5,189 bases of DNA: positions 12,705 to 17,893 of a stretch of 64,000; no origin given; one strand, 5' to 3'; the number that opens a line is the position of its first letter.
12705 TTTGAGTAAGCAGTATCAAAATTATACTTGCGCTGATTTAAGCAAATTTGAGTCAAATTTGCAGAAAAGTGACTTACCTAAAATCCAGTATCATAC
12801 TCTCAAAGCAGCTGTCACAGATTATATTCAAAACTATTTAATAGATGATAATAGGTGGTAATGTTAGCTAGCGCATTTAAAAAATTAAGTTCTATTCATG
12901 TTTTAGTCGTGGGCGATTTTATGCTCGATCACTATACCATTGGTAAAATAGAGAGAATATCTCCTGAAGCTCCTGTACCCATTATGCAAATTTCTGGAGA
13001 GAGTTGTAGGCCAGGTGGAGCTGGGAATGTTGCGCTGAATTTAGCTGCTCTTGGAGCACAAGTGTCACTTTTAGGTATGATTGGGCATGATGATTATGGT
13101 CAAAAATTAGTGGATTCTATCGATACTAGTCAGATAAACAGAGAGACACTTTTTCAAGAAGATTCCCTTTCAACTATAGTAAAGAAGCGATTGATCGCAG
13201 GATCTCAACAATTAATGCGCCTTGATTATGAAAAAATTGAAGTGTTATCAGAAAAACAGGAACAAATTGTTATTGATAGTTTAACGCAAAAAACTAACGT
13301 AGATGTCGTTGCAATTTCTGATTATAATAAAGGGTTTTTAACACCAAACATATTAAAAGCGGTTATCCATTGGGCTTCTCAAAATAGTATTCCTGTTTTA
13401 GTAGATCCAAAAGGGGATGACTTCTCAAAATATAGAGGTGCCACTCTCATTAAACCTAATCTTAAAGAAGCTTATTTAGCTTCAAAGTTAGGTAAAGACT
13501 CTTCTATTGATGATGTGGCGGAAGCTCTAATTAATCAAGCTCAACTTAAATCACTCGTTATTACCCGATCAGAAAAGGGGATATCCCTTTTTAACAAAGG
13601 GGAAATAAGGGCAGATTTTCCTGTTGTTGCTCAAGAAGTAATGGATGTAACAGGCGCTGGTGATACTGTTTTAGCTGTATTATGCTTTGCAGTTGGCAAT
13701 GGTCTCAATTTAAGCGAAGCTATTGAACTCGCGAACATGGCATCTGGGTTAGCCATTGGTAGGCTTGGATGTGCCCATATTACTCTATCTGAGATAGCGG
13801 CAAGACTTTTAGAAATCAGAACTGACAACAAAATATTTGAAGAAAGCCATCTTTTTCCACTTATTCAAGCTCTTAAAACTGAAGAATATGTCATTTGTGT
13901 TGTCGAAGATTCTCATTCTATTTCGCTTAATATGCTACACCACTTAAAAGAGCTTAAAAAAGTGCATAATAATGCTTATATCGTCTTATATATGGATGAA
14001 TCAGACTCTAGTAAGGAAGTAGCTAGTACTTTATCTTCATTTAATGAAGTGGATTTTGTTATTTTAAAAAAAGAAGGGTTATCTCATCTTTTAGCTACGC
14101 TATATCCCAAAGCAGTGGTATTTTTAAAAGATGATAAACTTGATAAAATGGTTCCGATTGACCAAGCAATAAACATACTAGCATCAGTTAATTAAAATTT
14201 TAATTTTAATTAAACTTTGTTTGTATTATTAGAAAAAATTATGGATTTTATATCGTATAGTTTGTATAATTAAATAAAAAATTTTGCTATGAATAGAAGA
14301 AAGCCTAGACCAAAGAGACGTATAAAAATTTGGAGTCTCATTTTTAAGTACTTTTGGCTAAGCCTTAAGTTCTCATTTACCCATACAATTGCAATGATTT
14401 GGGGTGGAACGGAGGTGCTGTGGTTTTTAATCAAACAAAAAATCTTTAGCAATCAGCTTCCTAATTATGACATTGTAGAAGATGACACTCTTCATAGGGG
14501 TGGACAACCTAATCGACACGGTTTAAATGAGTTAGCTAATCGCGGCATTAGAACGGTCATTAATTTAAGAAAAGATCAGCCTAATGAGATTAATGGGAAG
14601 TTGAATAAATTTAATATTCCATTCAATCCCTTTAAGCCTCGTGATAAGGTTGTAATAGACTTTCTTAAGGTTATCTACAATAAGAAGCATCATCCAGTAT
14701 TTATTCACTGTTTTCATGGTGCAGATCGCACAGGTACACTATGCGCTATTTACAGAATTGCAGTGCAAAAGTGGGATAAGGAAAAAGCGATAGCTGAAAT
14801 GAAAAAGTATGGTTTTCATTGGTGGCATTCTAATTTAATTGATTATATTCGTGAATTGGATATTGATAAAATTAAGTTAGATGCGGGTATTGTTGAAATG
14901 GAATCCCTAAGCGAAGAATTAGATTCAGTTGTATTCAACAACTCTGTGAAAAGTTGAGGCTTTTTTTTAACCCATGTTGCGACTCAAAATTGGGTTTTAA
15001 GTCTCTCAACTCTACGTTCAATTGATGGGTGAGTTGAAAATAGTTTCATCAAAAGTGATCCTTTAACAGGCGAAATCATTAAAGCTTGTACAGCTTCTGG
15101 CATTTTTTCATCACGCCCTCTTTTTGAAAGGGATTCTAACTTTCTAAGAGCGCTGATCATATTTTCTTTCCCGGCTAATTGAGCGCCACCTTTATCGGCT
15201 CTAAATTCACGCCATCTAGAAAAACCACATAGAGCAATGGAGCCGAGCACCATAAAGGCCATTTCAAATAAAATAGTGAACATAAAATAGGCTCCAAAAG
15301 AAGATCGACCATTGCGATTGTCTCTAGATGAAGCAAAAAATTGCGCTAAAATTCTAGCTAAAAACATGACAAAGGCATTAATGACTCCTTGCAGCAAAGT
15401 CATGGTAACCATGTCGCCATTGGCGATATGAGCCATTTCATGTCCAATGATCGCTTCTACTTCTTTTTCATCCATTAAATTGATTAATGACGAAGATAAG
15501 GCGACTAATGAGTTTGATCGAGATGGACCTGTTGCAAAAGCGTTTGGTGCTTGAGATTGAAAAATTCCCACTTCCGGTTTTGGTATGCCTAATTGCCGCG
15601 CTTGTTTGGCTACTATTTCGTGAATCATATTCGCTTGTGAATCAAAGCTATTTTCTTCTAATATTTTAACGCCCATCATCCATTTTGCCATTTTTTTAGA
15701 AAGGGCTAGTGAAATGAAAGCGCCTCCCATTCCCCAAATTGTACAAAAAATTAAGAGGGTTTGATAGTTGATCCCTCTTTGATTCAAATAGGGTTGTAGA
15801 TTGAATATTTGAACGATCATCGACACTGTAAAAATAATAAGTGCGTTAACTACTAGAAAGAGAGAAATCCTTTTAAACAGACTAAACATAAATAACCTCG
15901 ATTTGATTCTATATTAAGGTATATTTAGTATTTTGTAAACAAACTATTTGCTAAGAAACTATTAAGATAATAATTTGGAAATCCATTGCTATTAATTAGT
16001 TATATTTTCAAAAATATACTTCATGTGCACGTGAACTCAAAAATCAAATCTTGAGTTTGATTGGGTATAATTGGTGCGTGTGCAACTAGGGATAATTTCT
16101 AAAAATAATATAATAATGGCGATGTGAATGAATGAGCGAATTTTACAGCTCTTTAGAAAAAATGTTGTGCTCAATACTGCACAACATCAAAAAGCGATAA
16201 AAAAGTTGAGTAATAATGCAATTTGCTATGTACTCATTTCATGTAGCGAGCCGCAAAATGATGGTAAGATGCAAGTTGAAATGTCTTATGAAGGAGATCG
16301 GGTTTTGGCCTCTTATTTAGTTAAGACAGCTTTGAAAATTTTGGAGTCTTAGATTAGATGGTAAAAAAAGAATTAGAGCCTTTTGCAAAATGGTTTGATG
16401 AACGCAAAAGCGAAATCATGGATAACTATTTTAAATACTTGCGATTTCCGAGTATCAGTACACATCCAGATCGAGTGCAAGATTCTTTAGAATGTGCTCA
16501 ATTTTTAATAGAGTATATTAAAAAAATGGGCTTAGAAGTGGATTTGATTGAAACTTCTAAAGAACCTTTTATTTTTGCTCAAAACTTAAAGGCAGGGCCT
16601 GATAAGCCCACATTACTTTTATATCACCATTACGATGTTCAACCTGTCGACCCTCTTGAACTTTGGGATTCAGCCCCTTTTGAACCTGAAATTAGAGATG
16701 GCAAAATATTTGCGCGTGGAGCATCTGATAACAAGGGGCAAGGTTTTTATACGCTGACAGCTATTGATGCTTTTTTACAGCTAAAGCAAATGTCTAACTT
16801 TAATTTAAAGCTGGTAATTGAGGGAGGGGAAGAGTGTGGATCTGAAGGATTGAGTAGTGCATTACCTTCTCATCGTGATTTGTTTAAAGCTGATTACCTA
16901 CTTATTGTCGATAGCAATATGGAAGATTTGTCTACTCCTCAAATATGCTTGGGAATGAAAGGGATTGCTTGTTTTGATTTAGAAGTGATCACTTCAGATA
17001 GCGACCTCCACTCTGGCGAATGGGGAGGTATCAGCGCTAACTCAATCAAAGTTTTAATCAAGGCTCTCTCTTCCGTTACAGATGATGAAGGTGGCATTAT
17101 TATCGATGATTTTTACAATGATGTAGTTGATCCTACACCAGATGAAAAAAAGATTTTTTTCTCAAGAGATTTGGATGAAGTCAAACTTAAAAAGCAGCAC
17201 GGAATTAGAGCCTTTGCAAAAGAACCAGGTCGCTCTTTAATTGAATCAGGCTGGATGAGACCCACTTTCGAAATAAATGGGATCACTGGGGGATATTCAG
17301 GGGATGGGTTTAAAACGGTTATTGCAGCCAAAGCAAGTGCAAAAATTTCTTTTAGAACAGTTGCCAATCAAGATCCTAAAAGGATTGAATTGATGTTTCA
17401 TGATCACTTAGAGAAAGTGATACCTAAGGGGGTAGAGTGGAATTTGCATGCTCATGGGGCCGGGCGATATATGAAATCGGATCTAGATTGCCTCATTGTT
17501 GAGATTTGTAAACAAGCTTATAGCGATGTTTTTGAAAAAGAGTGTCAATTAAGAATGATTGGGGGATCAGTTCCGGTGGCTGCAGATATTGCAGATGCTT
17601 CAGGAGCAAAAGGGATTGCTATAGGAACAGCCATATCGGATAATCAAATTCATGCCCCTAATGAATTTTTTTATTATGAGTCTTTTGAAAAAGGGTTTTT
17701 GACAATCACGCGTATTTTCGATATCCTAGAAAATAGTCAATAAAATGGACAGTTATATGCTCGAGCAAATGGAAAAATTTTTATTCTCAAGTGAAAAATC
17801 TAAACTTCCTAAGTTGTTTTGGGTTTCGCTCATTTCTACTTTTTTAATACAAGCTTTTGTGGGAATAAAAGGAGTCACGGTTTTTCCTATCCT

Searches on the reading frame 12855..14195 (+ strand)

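Call 37: search_protein_families(library=ncbifam, proteins=[window:12855-14195:+], max_evalue=1e-20)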
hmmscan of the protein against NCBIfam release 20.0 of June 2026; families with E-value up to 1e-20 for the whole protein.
window:12855-14195:+ (446 aa): 4 families
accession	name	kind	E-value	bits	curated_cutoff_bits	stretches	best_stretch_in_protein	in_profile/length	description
TIGR02198.1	rfaE_dom_I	equivalog_domain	9.6e-108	360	345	1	8-316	2-312/315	D-glycero-beta-D-manno-heptose-7-phosphate kinase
NF008454.0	PRK11316.1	equivalog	2.6e-93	313.2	521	1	8-350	5-345/475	bifunctional D-glycero-beta-D-manno-heptose-7-phosphate kinase/D-glycero-beta-D-manno-heptose 1-phosphate adenylyltransferase HldE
TIGR02152.1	D_ribokin_bact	equivalog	2.9e-22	79.4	299.65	1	16-307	1-287/298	ribokinase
TIGR03168.1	1-PFK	subfamily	1.8e-21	76.3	216.4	1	44-318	25-299/305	hexose kinase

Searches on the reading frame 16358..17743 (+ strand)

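Call 37: search_protein_families(library=ncbifam, proteins=[window:16358-17743:+], max_evalue=1e-20)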
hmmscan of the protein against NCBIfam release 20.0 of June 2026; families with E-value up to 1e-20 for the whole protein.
window:16358-17743:+ (461 aa): 8 families
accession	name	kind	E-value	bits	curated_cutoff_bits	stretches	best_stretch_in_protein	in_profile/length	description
NF006053.0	PRK08201.1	equivalog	3.7e-128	428.3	441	1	10-458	6-454/458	dipeptidase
NF006579.0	PRK09104.1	subfamily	3.7e-124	415.2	327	1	4-458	4-463/465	hypothetical protein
NF005034.0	PRK06446.1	subfamily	1.6e-84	284.2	369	1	19-447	3-423/436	hypothetical protein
NF005914.0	PRK07907.1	subfamily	4.7e-76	256.5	300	1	14-445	14-441/456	hypothetical protein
NF005478.0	PRK07079.1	subfamily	1e-47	163.2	330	1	48-457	48-454/469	hypothetical protein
NF006399.0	PRK08651.1-2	equivalog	4.7e-30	104.9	381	1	28-454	14-401/405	succinyl-diaminopimelate desuccinylase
TIGR01910.1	DapE-ArgE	subfamily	6e-26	91.5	217.6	1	41-242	18-214/373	ArgE/DapE family deacylase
NF010589.0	PRK13983.1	equivalog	4e-21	75.4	333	0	13-189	9-193/409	M20 family metallo-hydrolase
